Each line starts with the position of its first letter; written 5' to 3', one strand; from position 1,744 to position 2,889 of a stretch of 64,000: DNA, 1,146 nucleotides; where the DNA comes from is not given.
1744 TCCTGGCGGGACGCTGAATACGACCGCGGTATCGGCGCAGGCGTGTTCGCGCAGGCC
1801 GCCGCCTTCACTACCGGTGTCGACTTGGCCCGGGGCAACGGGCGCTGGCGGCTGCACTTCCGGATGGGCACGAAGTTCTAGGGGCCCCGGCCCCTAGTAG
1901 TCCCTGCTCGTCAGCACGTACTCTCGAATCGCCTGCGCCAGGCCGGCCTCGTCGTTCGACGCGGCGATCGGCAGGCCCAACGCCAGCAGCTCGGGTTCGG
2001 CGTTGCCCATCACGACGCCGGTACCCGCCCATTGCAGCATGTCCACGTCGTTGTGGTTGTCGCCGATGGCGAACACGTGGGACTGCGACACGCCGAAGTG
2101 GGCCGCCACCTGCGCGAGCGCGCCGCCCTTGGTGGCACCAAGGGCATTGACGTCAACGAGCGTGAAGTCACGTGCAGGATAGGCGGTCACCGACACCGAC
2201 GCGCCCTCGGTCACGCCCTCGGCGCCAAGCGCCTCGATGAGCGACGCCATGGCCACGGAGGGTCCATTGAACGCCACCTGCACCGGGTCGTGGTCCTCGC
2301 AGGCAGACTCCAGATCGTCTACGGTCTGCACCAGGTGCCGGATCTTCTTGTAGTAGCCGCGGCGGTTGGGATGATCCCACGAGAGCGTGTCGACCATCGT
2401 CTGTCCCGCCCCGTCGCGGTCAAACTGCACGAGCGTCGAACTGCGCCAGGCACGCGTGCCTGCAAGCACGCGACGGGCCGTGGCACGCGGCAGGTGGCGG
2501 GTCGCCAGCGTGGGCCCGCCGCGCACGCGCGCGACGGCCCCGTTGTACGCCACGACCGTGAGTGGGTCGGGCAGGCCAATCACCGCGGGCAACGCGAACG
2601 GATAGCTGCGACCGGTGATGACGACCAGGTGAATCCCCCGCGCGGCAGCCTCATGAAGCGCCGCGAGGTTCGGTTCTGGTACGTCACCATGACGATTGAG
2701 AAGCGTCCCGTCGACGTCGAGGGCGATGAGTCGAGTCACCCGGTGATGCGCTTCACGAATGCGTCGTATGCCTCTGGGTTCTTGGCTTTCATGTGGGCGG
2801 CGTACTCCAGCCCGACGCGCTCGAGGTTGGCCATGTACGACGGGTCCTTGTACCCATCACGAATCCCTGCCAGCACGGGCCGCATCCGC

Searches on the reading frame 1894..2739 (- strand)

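Call 52: search_protein_families(library=pfam, proteins=[window:1894-2739:-], max_evalue=0.0001)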
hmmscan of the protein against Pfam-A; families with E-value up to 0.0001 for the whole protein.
window:1894-2739:- (281 aa): 4 families
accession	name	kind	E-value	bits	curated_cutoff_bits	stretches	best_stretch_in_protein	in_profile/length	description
PF08282.18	Hydrolase_3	-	1.3e-39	136.9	20.9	1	5-271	1-255/255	haloacid dehalogenase-like hydrolase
PF05116.19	S6PP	-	6.9e-14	52.5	20.3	1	153-263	118-225/247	Sucrose-6F-phosphate phosphohydrolase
PF00702.32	Hydrolase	-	4.7e-09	37.4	26.4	1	3-239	2-191/191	haloacid dehalogenase-like hydrolase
PF12710.13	HAD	-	3.2e-05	24.9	27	0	160-236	111-189/189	haloacid dehalogenase-like hydrolase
